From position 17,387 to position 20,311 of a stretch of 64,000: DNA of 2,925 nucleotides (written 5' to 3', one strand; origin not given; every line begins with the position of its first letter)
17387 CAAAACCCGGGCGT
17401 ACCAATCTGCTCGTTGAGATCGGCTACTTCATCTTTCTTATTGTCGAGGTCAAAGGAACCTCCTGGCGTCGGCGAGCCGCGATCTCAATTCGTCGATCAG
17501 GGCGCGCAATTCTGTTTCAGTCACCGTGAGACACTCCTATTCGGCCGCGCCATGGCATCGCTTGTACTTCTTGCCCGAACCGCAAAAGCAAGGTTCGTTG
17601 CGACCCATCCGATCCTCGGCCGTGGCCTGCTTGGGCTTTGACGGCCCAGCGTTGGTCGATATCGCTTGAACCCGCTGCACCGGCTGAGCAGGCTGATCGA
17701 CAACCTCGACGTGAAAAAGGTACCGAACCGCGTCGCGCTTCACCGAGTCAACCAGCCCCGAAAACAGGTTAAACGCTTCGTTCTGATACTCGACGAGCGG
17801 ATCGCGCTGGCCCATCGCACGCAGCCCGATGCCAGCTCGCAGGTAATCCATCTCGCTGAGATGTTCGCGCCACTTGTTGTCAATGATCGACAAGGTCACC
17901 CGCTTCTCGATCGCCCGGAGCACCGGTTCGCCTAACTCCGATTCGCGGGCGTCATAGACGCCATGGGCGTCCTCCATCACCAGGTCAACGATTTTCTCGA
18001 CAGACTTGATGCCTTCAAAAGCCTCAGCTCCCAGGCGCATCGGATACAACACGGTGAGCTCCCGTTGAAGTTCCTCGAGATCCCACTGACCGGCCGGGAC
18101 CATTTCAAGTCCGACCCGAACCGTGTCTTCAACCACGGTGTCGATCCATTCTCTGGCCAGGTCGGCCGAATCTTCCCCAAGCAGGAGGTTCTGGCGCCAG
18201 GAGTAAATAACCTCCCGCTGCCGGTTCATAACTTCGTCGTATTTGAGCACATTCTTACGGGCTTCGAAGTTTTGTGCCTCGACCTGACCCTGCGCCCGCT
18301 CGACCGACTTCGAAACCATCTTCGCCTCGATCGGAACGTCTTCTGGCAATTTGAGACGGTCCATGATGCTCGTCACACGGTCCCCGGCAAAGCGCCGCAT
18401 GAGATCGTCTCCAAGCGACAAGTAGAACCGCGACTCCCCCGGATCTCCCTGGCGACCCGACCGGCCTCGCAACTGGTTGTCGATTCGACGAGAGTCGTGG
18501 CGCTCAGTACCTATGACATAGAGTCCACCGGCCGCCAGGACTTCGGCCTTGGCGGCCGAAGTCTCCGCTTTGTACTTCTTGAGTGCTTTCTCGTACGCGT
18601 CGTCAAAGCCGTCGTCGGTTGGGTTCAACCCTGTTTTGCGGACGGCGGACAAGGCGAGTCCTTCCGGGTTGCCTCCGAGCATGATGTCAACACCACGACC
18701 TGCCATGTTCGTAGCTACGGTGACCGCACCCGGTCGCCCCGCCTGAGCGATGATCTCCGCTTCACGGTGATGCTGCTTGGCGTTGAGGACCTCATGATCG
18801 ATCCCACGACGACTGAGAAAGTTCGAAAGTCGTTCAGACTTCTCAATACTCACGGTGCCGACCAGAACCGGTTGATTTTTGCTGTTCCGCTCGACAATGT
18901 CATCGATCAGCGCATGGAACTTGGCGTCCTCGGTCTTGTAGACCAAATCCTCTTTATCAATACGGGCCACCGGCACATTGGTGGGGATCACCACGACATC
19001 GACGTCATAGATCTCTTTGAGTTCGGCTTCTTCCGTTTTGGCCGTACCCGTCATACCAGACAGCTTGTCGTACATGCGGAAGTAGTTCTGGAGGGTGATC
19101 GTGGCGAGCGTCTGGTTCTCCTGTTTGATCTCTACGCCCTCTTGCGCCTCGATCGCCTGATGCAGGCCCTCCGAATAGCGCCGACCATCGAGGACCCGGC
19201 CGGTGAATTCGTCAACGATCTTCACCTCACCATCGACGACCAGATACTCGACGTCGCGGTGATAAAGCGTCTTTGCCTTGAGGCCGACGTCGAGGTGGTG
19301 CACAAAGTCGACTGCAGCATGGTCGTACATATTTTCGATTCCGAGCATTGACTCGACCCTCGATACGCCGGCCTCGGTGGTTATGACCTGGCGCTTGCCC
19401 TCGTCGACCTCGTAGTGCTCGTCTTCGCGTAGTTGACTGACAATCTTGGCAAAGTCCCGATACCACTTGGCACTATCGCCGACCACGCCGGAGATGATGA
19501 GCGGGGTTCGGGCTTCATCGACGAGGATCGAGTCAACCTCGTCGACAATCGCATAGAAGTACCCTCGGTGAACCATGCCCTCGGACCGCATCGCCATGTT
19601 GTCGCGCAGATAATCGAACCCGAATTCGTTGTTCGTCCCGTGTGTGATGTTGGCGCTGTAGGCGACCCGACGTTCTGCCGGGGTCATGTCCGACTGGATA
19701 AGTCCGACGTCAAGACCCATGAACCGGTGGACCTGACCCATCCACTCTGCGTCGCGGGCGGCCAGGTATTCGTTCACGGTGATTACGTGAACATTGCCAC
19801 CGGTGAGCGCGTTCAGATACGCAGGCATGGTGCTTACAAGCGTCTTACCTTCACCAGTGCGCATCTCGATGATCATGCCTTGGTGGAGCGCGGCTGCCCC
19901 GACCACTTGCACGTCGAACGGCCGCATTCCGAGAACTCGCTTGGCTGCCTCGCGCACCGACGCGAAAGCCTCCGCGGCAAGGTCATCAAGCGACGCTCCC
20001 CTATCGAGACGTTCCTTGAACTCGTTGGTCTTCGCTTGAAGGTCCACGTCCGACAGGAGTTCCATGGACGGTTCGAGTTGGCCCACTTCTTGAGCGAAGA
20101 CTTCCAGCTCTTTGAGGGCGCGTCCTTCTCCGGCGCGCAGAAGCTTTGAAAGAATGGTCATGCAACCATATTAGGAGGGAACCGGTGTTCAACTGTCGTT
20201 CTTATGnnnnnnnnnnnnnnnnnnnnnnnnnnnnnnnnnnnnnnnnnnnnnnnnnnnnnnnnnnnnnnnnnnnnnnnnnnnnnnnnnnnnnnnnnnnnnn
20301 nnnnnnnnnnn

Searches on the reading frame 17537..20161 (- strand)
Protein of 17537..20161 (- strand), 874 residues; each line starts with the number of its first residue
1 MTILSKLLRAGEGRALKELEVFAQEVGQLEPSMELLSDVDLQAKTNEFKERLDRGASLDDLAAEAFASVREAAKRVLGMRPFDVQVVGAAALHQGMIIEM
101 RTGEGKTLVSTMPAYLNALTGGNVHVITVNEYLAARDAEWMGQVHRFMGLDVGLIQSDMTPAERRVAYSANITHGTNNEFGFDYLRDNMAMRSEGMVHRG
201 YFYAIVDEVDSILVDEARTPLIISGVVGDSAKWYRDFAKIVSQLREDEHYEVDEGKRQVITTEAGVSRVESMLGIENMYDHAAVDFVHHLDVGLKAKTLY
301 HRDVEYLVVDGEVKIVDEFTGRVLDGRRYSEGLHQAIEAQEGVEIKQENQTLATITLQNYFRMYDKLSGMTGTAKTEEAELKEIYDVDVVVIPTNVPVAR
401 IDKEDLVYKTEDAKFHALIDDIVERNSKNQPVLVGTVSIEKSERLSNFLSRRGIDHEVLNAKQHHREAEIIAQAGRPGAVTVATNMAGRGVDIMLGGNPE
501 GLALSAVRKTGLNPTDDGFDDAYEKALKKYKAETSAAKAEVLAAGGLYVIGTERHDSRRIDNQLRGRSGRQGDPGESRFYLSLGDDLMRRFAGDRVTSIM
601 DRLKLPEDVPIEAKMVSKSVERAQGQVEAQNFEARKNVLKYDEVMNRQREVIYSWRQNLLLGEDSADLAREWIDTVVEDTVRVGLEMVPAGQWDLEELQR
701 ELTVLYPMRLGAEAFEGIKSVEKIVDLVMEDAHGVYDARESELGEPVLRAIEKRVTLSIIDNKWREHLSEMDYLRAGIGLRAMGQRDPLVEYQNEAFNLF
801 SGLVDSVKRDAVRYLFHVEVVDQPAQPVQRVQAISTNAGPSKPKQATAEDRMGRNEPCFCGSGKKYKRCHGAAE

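Call 11: search_protein_families(library=pfam, proteins=[window:17537-20161:-], max_evalue=0.001)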
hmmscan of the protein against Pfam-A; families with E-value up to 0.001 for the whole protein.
window:17537-20161:- (874 aa): 7 families
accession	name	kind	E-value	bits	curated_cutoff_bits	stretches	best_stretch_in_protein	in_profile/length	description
PF07517.20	SecA_DEAD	-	8e-123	409.7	24.6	1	5-382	2-290/290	SecA DEAD-like domain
PF21090.3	P-loop_SecA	-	3.1e-92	308.3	27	1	397-608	1-205/205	SecA P-loop domain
PF07516.18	SecA_SW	-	3.2e-64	217.1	26.7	1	610-819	1-200/200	SecA Wing and Scaffold domain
PF01043.26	SecA_PP_bind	-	4.8e-40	137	23.5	1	230-338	2-110/110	SecA preprotein cross-linking domain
PF02810.21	SEC-C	-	1.4e-09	38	20.4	1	854-871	1-18/19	SEC-C motif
PF00270.35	DEAD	-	6.9e-05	23.1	26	1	91-216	12-133/167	DEAD/DEAH box helicase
PF00271.37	Helicase_C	-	0.00015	22.5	23.5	0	414-493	2-81/110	Helicase conserved C-terminal domain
